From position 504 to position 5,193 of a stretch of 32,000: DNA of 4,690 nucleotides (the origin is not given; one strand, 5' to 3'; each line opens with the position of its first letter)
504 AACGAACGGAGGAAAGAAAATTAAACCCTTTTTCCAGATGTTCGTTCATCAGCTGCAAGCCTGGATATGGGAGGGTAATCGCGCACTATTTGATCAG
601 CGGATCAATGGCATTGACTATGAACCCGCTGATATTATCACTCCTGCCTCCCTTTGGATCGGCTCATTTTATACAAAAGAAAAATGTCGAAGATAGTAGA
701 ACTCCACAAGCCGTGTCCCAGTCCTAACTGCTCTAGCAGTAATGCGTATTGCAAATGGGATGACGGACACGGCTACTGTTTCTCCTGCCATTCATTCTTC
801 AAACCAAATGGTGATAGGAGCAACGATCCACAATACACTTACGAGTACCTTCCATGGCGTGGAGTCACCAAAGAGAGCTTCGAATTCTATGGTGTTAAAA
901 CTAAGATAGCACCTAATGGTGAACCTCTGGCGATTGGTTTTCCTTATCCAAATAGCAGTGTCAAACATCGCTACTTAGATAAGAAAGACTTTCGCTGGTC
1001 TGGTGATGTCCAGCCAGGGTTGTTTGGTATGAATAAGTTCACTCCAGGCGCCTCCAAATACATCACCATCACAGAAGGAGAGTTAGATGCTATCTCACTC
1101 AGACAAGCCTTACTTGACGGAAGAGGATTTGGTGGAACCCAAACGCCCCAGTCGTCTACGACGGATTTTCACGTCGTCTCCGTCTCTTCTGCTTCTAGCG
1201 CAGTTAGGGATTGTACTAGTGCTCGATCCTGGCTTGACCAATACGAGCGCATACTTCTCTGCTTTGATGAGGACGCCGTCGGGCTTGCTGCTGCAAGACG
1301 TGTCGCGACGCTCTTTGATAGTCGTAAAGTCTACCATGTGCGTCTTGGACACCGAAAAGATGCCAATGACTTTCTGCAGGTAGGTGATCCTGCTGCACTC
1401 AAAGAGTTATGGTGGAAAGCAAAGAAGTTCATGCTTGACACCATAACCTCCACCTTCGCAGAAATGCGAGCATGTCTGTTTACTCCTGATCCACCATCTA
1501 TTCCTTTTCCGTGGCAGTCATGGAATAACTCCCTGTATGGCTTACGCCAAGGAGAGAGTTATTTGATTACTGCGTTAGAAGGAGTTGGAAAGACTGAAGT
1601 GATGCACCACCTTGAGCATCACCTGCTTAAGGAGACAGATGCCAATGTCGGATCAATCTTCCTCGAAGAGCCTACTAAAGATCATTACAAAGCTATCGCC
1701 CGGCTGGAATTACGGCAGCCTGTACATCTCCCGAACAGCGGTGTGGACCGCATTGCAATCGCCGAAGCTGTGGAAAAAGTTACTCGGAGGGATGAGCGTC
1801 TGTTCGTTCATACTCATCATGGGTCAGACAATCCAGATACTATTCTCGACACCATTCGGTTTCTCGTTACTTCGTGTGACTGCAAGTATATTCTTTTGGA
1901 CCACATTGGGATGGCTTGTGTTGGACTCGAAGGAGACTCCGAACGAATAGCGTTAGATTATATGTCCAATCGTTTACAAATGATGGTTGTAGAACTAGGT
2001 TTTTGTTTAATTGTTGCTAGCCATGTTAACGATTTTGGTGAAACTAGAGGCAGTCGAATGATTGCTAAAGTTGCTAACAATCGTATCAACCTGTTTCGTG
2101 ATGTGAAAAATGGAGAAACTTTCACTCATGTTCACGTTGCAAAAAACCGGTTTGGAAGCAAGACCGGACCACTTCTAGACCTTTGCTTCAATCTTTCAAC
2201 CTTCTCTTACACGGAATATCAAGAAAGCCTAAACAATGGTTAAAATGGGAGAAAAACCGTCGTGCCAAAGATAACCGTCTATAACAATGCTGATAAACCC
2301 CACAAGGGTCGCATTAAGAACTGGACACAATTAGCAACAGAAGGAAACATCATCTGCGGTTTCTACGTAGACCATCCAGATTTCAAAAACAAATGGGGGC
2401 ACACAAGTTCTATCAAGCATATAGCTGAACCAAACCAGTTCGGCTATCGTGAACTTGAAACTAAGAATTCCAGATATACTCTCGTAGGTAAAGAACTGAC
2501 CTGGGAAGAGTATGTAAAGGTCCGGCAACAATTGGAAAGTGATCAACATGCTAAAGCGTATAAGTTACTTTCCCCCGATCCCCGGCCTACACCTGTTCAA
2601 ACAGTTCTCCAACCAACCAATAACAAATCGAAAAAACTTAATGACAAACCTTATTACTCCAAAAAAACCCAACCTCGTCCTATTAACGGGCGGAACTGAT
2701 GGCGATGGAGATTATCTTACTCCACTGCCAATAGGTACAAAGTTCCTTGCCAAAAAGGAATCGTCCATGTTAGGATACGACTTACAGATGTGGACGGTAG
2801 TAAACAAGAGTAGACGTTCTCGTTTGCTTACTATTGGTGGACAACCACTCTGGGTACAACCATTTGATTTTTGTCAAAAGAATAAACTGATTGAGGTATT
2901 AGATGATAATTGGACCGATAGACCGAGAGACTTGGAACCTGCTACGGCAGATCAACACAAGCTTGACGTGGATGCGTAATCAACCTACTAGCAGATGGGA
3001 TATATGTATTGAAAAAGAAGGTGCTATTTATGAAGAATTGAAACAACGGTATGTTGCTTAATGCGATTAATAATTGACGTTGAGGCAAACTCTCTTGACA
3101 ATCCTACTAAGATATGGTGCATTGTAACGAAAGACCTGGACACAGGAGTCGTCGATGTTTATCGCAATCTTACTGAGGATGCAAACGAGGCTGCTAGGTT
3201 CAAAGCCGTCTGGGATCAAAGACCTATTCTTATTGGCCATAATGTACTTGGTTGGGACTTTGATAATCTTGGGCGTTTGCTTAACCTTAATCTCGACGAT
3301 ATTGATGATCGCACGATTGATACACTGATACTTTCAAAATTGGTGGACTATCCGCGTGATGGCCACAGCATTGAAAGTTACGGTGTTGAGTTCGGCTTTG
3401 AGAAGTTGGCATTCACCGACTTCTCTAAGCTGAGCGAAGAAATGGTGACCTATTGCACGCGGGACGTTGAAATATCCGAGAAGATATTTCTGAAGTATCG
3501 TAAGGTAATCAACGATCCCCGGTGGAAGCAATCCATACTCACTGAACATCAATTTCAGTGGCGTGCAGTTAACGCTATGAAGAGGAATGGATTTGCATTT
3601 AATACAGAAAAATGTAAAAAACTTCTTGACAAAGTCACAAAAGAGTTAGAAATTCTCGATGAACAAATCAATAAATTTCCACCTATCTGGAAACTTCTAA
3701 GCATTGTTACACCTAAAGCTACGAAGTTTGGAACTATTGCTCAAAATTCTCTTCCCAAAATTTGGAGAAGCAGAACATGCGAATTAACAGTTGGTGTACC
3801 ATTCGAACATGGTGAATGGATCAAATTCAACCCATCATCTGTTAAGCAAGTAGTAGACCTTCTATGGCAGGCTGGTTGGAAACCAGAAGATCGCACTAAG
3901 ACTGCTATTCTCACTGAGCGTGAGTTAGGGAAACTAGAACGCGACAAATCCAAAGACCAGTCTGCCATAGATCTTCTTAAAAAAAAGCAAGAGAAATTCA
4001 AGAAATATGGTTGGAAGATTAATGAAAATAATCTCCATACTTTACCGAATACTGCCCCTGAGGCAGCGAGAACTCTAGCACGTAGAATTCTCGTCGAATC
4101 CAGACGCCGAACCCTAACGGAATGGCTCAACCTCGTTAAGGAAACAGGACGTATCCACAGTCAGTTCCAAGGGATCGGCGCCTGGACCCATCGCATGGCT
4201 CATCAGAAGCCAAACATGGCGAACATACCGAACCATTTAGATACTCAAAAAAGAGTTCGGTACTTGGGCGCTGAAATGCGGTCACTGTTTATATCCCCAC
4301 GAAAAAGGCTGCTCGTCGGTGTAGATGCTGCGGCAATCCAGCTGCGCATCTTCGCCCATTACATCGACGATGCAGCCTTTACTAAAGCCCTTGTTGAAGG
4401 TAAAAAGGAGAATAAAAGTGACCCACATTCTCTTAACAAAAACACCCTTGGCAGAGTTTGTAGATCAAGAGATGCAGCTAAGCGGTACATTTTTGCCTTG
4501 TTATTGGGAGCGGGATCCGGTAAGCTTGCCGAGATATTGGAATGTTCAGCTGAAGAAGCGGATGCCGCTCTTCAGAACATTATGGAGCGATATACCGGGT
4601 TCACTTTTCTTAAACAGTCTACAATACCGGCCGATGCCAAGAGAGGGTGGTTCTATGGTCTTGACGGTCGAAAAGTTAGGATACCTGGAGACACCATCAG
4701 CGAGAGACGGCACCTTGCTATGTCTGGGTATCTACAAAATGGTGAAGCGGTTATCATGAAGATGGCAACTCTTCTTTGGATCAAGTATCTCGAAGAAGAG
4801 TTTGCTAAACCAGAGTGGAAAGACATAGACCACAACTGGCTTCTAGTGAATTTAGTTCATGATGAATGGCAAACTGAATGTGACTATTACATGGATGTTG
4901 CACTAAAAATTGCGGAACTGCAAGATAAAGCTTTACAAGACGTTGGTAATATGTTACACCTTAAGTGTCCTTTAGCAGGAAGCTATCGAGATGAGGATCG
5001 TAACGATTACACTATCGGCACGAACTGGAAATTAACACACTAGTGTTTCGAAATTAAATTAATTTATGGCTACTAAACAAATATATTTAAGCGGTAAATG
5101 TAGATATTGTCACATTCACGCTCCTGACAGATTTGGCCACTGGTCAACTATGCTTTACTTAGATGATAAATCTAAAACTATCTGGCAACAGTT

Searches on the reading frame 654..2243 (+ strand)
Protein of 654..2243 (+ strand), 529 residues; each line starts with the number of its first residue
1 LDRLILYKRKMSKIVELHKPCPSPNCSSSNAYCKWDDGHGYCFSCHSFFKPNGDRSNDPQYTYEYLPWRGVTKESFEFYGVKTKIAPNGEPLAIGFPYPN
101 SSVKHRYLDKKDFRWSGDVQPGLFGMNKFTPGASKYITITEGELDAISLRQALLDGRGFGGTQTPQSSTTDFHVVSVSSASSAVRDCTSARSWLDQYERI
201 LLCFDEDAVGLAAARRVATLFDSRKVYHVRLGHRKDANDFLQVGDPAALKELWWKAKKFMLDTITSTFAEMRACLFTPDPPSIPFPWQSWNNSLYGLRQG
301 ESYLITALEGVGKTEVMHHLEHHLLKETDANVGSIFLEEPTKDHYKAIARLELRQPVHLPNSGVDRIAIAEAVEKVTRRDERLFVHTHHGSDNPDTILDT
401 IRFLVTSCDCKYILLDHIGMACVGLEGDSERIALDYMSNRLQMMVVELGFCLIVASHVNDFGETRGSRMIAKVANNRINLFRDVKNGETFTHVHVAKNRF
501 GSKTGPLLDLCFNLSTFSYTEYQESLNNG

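Call 9: search_protein_families(library=phrogs, proteins=[window:654-2243:+])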
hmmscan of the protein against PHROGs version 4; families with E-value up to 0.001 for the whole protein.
window:654-2243:+ (529 aa): 4 families
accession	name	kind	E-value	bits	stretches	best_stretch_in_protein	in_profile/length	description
phrog_239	-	DNA, RNA and nucleotide metabolism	4.8e-105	354.2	1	9-525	33-602/801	DNA primase/helicase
phrog_19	-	DNA, RNA and nucleotide metabolism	1.1e-19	71.8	1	279-522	331-581/621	DnaB-like replicative helicase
phrog_47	-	DNA, RNA and nucleotide metabolism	5.7e-11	42.7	1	54-242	142-323/947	DNA primase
phrog_243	-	DNA, RNA and nucleotide metabolism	7.4e-05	22.8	1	284-503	19-246/273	DnaB-like replicative helicase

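Call 10: search_protein_families(library=pfam, proteins=[window:654-2243:+])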
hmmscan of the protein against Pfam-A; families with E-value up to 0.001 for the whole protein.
window:654-2243:+ (529 aa): 4 families
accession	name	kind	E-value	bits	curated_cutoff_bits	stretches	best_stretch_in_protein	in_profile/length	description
PF13155.12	Toprim_2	-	2.1e-08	34.8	22.1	1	139-241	2-88/88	Toprim-like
PF03796.21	DnaB_C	-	1e-05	25.5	27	1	289-466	8-186/255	DnaB-like helicase C terminal domain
PF01751.28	Toprim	-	0.00022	21.8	23.1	1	137-229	2-91/96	Toprim domain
PF06745.19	ATPase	-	0.00037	20.4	26.6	1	296-499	15-206/231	KaiC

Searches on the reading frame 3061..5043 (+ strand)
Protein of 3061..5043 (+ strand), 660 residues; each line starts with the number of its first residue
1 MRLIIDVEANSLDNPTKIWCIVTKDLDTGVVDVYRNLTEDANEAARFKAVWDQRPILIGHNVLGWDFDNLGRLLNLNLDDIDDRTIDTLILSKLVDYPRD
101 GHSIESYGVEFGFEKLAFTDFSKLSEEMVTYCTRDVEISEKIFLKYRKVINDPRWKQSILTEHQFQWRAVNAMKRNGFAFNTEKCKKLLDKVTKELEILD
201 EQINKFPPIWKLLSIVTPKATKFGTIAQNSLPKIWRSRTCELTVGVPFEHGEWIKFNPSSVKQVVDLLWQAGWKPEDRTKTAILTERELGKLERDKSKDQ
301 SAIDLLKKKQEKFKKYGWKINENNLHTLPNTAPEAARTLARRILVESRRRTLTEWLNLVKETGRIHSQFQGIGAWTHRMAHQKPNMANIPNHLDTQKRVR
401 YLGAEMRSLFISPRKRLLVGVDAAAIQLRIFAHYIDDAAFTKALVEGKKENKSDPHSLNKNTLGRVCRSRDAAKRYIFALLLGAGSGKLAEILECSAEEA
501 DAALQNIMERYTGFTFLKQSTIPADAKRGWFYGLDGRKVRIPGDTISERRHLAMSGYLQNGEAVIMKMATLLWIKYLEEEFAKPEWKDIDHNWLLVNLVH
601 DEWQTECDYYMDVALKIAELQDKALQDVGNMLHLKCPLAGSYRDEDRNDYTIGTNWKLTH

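Call 9: search_protein_families(library=phrogs, proteins=[window:3061-5043:+])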
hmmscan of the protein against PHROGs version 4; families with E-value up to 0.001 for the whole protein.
window:3061-5043:+ (660 aa): 6 families
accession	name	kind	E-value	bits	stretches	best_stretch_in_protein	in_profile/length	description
phrog_17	-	DNA, RNA and nucleotide metabolism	2.4e-92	311.8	1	2-640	672-1222/1445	DNA polymerase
phrog_15971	-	DNA, RNA and nucleotide metabolism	9.8e-44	151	1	168-660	12-376/376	DNA polymerase I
phrog_403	-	DNA, RNA and nucleotide metabolism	6.1e-11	42.8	1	10-182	92-284/321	DNA polymerase exonuclease subunit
phrog_6375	-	DNA, RNA and nucleotide metabolism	1e-07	33.1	1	483-605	3-131/204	DNA polymerase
phrog_8888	-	DNA, RNA and nucleotide metabolism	7.2e-05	23.9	1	419-606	14-191/295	DNA polymerase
phrog_24147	-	DNA, RNA and nucleotide metabolism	8.1e-05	23.8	1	551-640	3-81/93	DNA polymerase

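Call 10: search_protein_families(library=pfam, proteins=[window:3061-5043:+])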
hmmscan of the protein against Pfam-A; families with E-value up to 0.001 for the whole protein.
window:3061-5043:+ (660 aa): 1 family
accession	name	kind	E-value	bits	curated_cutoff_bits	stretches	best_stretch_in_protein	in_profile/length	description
PF00476.26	DNA_pol_A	-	2.1e-32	113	34.3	1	306-639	46-370/381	DNA polymerase family A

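Call 15: find_related_loci(query=window:3061-5043:+, collection=viral_contigs, flank=8000)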
Query window:3061-5043:+ (660 aa) in viral_contigs; peptide patterns used: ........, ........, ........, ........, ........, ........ (x = any residue, [..] = any of these).
30 stretches matched a pattern; 9 encode a relative of the query (tblastn E <= 1e-3); 9 distinct loci.
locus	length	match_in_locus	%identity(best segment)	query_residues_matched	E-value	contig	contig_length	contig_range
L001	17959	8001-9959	77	1-660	0e+0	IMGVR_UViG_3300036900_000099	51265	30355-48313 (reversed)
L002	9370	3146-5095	57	1-660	0e+0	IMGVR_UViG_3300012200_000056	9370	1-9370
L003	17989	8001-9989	52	1-660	0e+0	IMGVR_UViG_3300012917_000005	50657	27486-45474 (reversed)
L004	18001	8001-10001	52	1-660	0e+0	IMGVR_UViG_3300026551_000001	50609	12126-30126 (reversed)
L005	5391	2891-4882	52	1-660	0e+0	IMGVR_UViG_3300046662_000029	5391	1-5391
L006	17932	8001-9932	51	1-660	0e+0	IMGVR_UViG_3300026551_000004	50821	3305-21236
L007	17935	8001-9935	51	1-660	0e+0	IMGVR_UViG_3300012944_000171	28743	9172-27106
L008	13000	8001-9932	50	1-660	0e+0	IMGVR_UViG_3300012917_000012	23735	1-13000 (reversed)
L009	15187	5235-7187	56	1-660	0e+0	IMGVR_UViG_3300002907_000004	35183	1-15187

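Call 27: find_related_loci(query=A1, collection=metagenome_contigs, flank=7000)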
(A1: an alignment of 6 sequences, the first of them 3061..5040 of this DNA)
Query A1 (660 aa) in metagenome_contigs; peptide patterns used: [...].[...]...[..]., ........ (x = any residue, [..] = any of these).
600 stretches matched a pattern (row limit reached: there are more); 309 encode a relative of the query (tblastn E <= 1e-3); the best 80 are kept; 80 distinct loci.
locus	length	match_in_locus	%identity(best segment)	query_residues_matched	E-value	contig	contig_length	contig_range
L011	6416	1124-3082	57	1-660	0e+0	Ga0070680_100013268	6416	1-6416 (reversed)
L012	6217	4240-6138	57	1-660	0e+0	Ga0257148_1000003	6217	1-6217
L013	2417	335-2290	56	1-660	0e+0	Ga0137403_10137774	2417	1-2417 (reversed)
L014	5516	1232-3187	57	1-660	0e+0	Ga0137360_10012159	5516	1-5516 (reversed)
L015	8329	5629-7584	56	1-660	0e+0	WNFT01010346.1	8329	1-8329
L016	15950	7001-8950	56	1-660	0e+0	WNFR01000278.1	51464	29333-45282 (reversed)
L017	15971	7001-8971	56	1-660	0e+0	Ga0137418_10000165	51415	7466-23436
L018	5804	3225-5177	56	1-660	0e+0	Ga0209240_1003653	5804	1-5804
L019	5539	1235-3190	56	1-660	0e+0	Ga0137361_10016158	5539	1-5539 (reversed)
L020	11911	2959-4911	56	1-660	0e+0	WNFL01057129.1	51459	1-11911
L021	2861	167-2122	55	1-660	0e+0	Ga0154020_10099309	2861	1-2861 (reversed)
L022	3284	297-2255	56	1-660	0e+0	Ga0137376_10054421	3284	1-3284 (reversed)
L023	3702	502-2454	54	1-660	0e+0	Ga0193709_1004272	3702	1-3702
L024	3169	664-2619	55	1-660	0e+0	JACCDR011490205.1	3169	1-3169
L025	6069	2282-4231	56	1-660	0e+0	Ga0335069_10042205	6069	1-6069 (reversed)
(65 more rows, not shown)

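Call 29: find_homologous_proteins(query=window:3061-5040:+, max_evalue=1e-100)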
Query window:3061-5040:+ (660 aa): 1685 proteins with E <= 1e-100 among 8000 candidates; the best 120 are listed.
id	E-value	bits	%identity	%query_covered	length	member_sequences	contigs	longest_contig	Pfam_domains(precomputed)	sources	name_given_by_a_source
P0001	0.0e+0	1167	77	100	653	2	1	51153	PF00476.27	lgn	-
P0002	0.0e+0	1127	73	57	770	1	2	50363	PF00476.27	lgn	-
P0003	0.0e+0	1111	82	45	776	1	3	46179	PF00476.27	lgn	-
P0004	0.0e+0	1108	74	100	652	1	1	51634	PF00476.27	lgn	-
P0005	0.0e+0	1034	69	100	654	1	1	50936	PF00476.27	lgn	-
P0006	8.2e-293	991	69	100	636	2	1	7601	PF00476.27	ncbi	-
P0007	8.9e-244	829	58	100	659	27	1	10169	PF00476.27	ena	-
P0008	6.9e-242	823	58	100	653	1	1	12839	PF00476.27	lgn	-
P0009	2.2e-241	821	57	100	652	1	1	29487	PF13482.13,PF00476.27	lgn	-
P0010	6.4e-241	820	58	100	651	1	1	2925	PF00476.27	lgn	-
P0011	7.1e-241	819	57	100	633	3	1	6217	PF00476.27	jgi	-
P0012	2.5e-239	814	56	100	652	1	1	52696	PF00476.27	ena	-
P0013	2.8e-239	814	57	100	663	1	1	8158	PF00476.27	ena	-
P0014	4.4e-239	813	56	100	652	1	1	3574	PF13482.13,PF00476.27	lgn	-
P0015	3.4e-238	811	57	100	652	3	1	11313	PF00476.27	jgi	-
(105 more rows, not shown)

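Call 30: find_encoding_contigs(protein=P0002, flank=6000, max_places=2)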
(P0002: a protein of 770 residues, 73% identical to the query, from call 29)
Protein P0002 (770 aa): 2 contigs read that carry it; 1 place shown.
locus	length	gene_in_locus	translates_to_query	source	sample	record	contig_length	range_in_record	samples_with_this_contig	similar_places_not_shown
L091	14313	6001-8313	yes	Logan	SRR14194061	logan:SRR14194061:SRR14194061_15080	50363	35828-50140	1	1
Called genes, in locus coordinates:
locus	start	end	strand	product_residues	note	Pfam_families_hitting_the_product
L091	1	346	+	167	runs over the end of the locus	-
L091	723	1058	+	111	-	-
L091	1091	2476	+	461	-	-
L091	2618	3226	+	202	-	-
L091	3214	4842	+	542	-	PF13155:Toprim_2, PF06745:ATPase (faint), PF03796:DnaB_C (weak)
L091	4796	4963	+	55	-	-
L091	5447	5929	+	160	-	-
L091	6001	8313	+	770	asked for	PF00476:DNA_pol_A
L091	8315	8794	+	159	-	-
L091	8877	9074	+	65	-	-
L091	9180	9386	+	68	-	-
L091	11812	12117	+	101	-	-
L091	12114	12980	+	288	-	-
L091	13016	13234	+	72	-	-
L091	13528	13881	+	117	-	PF01981:PTH2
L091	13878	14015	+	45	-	-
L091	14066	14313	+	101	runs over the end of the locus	-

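Call 31: find_encoding_contigs(protein=P0003, flank=6000, max_places=2)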
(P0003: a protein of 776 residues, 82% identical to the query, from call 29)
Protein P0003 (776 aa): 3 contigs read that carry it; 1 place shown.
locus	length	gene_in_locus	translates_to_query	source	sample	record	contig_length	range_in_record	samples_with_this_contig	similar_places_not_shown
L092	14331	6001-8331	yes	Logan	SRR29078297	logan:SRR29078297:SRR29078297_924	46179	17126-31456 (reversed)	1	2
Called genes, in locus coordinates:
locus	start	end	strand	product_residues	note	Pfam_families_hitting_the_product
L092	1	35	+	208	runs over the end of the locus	-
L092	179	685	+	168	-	-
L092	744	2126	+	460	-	-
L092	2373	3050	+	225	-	-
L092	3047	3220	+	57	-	-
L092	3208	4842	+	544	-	PF01751:Toprim (faint), PF13155:Toprim_2, PF06745:ATPase (weak), PF03796:DnaB_C (weak)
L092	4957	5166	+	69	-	-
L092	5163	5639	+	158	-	-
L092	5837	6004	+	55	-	-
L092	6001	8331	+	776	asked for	PF00476:DNA_pol_A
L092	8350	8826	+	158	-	-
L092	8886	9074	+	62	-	-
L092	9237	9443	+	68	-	-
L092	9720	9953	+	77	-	-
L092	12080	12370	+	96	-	-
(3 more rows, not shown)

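Call 32: find_encoding_contigs(protein=P0004, flank=6000, max_places=2)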
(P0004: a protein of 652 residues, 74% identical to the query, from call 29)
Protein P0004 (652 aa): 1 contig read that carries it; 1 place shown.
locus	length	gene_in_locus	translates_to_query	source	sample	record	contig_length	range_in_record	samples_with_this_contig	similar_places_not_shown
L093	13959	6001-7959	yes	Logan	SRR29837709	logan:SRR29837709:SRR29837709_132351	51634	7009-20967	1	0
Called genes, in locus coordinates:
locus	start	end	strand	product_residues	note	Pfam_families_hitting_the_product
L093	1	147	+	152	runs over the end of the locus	-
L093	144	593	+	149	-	-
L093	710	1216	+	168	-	-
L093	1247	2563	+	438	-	-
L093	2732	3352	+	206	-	-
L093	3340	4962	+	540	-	PF01751:Toprim (weak), PF13155:Toprim_2, PF13362:Toprim_3 (weak), PF03796:DnaB_C, PF06745:ATPase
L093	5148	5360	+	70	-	-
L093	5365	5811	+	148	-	-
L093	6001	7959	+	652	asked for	PF00476:DNA_pol_A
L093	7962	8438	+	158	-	-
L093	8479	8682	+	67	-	-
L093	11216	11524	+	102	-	-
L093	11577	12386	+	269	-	-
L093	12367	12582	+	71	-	-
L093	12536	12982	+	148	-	PF05367:Phage_endo_I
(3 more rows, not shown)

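Call 33: find_encoding_contigs(protein=P0005, flank=6000, max_places=2)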
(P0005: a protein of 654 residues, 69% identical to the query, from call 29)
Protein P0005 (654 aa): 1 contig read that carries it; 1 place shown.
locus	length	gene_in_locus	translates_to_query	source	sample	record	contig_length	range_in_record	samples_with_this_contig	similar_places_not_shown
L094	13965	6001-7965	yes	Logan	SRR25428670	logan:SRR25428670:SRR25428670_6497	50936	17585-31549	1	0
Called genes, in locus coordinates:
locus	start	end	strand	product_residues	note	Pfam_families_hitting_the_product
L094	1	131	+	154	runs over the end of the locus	-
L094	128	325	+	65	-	-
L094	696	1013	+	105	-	-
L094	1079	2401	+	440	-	-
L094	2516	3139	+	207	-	-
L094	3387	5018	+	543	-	PF13155:Toprim_2, PF03796:DnaB_C (faint), PF06745:ATPase (weak)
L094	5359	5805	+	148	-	-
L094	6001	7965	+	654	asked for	PF00476:DNA_pol_A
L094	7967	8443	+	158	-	-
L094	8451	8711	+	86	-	-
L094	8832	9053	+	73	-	-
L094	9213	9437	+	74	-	-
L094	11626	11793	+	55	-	-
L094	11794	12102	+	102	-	-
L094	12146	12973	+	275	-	-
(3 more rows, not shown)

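Call 34: find_encoding_contigs(protein=P0006, flank=6000, max_places=2)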
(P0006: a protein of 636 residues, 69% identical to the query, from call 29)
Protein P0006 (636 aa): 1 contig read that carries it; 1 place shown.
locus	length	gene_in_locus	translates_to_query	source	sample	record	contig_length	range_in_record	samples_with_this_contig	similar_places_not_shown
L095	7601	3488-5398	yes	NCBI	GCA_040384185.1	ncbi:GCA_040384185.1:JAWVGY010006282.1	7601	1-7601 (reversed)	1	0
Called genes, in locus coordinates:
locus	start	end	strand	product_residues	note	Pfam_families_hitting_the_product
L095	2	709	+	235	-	?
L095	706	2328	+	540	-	PF13155:Toprim_2, PF13362:Toprim_3 (faint), PF03796:DnaB_C (weak), PF06745:ATPase (weak)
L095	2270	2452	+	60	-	-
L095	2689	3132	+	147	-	-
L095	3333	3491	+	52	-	-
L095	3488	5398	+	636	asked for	PF00476:DNA_pol_A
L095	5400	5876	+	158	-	-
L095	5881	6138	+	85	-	-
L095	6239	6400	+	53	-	-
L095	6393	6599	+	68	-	-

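Call 79: find_related_loci(query=A1, collection=genome_contigs, flank=7000)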
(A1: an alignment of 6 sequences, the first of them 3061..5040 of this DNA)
Query A1 (660 aa) in genome_contigs; peptide patterns used: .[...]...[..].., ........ (x = any residue, [..] = any of these).
50 stretches matched a pattern; 6 encode a relative of the query (tblastn E <= 1e-3); 6 distinct loci.
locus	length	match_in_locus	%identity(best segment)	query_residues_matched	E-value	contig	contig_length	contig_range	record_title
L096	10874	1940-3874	54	1-660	0e+0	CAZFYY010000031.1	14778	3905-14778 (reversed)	MAG TPA_asm: uncultured Gammaproteobacteria bacterium isolate SRP296810_co1_333 genome assembly, contig: NODE_4450_lengt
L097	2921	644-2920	50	1-634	2e-106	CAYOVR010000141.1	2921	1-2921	MAG TPA_asm: uncultured Candidatus Saccharibacteria bacterium isolate SRP286056_co2_40 genome assembly, contig: NODE_629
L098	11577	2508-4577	44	1-660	9e-87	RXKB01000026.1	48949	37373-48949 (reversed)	MAG: Candidatus Dependentiae bacterium isolate AWTP1-30 sample_9_scaffold_52, whole genome shotgun sequence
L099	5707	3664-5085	36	3-476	1e-85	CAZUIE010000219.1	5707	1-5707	MAG TPA_asm: uncultured Maribacter sp. isolate binchicken_co13_429 genome assembly, contig: NODE_24203_length_5707_cov_1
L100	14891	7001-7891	24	306-607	9e-12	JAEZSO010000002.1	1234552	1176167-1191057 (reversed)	MAG: Cyanobacteria bacterium OH_PDB_230 k127_409332, whole genome shotgun sequence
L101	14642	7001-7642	26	283-511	4e-10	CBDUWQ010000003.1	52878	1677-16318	MAG TPA_asm: uncultured Bacteroidales bacterium isolate SRR22302365_concoct_80 genome assembly, contig: ERZ25074835.248,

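Call 92: search_dna_similar(query=window:3061-5040:+, collection=phages, mode=protein, max_rows=12)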
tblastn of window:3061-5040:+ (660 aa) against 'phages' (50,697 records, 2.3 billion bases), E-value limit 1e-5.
Records with a match: 2022; places in all: 2123; records where one place covers at least 80% of the query: 573.
Best place of each record, by identity: <60% 2022.
By first word of the organism name: Klebsiella 436; Escherichia 355; Pseudomonas 259; Vibrio 108; Salmonella 100; Yersinia 84; Listeria 58; Bacillus 38; Pelagibacter 36; Enterococcus 33; and 70 more.
By host as written in the record: - 363; Klebsiella pneumoniae 223; Escherichia coli 140; Pseudomonas aeruginosa 42; Listeria monocytogenes 41; Yersinia pestis 38; Salmonella enterica subsp. enterica serovar Typhi 30; Klebsiella pneumoniae 135080 30; and 481 more.
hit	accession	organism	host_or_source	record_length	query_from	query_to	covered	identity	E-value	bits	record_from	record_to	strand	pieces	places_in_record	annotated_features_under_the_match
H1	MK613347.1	Roseobacter phage CRP-5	Rhodobacteraceae bacterium FZCC0040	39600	5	660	96%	37.5%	2e-98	384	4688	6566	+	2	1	DNA polymerase (x2)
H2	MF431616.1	Lentibacter phage vB_LenP_ICBM2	Lentibacter sp. SH36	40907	3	660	97%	36.5%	5e-95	373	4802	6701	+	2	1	DNA polymerase A, polymerase domain | DNA polymerase, 3'-5' exonuclease domain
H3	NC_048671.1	Lentibacter phage vB_LenP_ICBM2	Lentibacter sp. SH36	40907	3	660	97%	36.5%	5e-95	373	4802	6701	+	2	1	DNA polymerase I | DNA polymerase exonuclease subunit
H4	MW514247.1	Roseobacter phage CRP-13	Rhodobacteraceae bacterium FZCC0023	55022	1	660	100%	34.6%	7e-97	332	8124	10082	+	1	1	DNA polymerase | DNA primase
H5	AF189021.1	Roseobacter phage SIO1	Rosebacter SIO67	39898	1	660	100%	34.5%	1e-83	293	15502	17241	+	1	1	RP DNA pol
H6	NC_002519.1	Roseobacter phage SIO1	Rosebacter SIO67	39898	1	660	100%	34.5%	1e-83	293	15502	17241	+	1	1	DNA polymerase I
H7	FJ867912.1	Siovirus americense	-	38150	1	660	100%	34.5%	3e-83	293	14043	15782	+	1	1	record has no annotation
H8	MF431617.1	Lentibacter phage vB_LenP_ICBM1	Lentibacter sp. SH36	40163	1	660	100%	34.3%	4e-83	292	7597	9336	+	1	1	DNA polymerase A | hypothetical protein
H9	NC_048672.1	Lentibacter phage vB_LenP_ICBM1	Lentibacter sp. SH36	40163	1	660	100%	34.3%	4e-83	292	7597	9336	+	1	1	DNA polymerase I | hypothetical protein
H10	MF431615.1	Lentibacter phage vB_LenP_ICBM3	Lentibacter sp. SH36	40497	1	660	100%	34.2%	5e-82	289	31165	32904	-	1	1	DNA polymerase | hypothetical protein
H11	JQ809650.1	Celeribacter phage P12053L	Celeribacter sp. IMCC12053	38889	1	660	100%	34.0%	1e-80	285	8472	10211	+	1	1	T7-like phage DNA polymerase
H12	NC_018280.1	Celeribacter phage P12053L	Celeribacter sp. IMCC12053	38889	1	660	100%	34.0%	1e-80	285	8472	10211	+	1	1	DNA polymerase I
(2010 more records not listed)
